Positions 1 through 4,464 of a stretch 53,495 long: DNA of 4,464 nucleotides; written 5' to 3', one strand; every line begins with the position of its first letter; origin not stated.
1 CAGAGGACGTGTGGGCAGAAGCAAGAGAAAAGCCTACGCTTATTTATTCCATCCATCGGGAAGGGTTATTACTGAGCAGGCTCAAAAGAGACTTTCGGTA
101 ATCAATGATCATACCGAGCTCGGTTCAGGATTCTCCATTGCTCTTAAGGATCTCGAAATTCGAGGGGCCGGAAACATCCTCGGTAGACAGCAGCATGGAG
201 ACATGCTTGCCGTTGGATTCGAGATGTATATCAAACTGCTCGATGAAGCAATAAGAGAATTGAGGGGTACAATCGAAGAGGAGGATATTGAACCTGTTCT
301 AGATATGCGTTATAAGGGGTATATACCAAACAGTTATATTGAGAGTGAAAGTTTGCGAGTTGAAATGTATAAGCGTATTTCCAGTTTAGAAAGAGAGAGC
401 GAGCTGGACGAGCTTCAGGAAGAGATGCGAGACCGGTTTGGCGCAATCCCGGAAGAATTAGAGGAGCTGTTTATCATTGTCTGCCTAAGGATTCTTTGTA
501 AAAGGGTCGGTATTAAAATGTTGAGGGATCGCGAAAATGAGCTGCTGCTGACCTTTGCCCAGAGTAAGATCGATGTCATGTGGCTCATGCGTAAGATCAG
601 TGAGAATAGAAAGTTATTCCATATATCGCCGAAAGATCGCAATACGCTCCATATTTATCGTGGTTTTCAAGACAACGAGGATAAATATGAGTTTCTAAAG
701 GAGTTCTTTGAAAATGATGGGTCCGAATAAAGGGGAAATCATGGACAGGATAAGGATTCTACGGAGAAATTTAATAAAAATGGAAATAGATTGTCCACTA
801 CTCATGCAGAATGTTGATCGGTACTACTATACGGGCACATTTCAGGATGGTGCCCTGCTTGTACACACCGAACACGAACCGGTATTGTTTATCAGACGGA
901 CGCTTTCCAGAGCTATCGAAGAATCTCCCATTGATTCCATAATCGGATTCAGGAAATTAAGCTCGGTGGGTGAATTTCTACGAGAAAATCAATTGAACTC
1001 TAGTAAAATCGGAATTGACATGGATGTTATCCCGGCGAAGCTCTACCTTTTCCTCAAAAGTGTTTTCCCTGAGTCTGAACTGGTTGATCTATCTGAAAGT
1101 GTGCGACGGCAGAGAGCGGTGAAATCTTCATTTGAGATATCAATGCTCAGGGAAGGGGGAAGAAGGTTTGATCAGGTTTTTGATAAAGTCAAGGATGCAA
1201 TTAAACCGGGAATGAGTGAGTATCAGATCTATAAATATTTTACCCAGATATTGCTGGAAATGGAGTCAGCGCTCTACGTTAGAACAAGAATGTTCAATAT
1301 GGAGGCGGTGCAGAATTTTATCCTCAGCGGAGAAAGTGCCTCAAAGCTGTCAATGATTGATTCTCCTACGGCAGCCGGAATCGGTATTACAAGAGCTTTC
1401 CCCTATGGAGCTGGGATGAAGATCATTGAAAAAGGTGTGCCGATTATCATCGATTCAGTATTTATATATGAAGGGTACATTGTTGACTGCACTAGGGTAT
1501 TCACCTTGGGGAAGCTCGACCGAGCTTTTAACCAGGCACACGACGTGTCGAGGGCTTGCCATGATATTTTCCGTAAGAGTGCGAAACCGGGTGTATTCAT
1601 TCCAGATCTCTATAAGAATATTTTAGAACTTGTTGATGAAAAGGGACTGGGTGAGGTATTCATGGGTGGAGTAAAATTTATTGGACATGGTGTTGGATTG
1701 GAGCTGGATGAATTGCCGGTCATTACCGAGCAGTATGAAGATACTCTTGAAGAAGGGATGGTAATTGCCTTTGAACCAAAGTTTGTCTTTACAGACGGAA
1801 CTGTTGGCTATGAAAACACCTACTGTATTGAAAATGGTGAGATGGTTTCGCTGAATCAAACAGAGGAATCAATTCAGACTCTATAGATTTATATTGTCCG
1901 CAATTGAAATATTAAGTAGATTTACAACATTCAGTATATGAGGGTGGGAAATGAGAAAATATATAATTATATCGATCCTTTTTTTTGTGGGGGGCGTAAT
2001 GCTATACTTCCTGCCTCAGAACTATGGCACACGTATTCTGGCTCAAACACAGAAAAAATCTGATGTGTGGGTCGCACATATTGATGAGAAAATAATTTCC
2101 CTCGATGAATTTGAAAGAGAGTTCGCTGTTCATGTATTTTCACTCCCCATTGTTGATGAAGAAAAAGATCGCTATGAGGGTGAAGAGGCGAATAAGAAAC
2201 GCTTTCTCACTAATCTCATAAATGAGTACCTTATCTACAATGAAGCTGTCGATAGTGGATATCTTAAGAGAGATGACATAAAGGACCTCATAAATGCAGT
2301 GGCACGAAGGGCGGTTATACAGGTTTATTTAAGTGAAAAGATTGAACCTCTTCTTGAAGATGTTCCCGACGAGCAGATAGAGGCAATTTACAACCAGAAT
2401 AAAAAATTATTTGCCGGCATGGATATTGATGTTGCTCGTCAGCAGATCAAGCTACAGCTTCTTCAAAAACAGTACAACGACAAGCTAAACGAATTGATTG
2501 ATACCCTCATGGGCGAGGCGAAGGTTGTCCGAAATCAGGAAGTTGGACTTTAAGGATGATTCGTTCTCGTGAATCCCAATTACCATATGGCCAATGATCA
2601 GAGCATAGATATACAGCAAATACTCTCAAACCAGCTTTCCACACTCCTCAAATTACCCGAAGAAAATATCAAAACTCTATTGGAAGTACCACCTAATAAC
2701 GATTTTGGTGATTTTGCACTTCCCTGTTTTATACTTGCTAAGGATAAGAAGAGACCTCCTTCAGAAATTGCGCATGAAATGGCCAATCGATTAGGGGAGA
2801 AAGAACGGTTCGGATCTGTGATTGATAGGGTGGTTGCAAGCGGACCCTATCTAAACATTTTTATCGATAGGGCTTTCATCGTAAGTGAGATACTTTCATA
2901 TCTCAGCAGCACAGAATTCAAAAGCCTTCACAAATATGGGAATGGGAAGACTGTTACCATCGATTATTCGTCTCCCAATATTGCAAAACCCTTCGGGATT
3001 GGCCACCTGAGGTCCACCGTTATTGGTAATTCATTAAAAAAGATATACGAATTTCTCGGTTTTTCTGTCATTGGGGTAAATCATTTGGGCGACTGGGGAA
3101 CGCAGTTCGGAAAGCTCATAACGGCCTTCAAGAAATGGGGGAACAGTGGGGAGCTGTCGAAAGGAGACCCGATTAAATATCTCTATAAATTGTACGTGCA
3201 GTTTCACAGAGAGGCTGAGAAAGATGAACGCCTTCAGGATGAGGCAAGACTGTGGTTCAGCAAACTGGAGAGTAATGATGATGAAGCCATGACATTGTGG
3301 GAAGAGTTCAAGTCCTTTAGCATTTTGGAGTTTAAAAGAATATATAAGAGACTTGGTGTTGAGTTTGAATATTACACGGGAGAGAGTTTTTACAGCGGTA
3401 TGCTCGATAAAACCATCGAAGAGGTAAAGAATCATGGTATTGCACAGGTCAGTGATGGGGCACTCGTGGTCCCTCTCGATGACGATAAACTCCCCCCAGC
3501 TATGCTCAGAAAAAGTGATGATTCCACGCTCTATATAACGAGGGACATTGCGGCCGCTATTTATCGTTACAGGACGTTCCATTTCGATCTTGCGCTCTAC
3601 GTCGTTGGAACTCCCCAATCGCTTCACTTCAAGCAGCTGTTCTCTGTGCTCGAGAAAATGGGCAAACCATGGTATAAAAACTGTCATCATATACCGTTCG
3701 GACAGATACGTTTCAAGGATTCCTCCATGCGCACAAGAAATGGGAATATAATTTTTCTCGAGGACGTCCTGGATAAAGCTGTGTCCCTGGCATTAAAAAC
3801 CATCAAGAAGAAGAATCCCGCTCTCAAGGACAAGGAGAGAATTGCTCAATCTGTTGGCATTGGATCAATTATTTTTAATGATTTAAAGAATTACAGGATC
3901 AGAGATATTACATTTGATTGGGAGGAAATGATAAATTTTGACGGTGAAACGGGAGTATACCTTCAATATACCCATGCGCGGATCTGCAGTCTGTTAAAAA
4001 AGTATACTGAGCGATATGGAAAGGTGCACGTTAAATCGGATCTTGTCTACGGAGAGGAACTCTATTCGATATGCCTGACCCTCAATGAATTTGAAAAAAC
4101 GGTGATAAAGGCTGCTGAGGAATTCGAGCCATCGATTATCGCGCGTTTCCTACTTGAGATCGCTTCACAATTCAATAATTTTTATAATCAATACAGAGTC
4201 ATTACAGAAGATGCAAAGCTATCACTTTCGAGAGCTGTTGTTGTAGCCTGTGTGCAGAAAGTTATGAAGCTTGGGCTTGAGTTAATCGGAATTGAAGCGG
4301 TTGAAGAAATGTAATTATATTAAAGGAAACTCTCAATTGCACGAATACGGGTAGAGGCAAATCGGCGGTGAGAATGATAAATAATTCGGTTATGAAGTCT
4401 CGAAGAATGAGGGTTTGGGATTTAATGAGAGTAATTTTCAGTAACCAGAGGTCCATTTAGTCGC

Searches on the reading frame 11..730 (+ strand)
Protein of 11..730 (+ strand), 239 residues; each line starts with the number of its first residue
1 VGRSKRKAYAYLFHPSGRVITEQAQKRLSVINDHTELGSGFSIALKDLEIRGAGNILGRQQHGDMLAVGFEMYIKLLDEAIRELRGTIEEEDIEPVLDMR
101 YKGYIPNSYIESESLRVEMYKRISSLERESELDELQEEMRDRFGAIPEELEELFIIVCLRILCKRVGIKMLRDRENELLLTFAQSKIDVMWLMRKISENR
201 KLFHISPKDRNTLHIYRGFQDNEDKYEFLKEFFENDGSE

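Call 9: search_protein_families(library=pfam, proteins=[window:11-730:+])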
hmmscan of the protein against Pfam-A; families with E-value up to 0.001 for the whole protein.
window:11-730:+ (239 aa): 1 family
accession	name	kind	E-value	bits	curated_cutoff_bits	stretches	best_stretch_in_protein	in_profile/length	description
PF03461.20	TRCF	-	4.4e-27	94.7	25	1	101-185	3-87/95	TRCF domain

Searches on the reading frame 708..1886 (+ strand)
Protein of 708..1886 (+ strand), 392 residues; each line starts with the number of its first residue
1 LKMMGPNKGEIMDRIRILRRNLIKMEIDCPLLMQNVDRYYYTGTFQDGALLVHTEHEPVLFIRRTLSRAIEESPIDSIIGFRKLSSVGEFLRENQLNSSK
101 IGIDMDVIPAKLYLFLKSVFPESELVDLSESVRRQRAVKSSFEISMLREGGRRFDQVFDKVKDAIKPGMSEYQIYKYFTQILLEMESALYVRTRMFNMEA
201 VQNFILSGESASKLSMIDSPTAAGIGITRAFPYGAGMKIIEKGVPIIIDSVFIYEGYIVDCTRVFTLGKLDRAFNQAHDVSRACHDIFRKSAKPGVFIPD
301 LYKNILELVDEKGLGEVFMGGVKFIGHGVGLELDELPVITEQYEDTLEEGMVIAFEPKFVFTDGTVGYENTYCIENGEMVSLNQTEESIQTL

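Call 9: search_protein_families(library=pfam, proteins=[window:708-1886:+])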
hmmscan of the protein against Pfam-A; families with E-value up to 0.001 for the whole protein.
window:708-1886:+ (392 aa): 2 families
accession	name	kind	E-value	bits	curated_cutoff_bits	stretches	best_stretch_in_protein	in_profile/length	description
PF00557.29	Peptidase_M24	-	5.4e-36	124.8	23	1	147-375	3-207/208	Metallopeptidase family M24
PF01321.24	Creatinase_N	-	2.9e-19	70.3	22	1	14-138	1-128/128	Creatinase/Prolidase N-terminal domain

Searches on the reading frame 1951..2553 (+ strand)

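Call 9: search_protein_families(library=pfam, proteins=[window:1951-2553:+])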
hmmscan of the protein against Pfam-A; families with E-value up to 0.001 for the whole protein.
window:1951-2553:+ (200 aa): 1 family
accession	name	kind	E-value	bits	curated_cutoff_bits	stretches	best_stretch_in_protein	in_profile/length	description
PF13624.11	SurA_N_3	-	0.0005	20.4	27.2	0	5-104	12-106/162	SurA-like N-terminal domain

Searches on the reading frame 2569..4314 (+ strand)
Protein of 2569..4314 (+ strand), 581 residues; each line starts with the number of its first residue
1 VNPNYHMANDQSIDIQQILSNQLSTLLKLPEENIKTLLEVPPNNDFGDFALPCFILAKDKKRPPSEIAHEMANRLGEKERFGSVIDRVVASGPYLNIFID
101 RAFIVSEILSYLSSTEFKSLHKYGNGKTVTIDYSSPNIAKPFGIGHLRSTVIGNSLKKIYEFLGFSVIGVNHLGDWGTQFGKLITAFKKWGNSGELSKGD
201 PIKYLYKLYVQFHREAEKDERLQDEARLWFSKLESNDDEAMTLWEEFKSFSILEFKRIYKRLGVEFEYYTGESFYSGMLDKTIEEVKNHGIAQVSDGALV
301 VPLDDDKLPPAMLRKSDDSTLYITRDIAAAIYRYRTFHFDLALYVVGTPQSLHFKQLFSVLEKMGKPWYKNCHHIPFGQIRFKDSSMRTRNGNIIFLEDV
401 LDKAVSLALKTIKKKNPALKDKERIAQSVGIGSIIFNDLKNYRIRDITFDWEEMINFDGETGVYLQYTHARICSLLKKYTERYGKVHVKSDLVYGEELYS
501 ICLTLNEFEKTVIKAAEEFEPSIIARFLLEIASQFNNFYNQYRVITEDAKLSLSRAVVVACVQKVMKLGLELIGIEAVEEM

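Call 9: search_protein_families(library=pfam, proteins=[window:2569-4314:+])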
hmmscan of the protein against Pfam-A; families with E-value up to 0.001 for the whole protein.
window:2569-4314:+ (581 aa): 3 families
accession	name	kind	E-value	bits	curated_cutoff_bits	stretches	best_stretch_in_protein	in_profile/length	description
PF00750.26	tRNA-synt_1d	-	2e-94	316.8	23.3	1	120-451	13-349/349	tRNA synthetases class I (R), catalytic domain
PF05746.21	DALR_1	-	3e-27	95.5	22.3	1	465-581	1-117/117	DALR anticodon binding domain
PF03485.21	Arg_tRNA_synt_N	-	1.4e-15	58.1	21.5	1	15-99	3-85/85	Arginyl tRNA synthetase N terminal domain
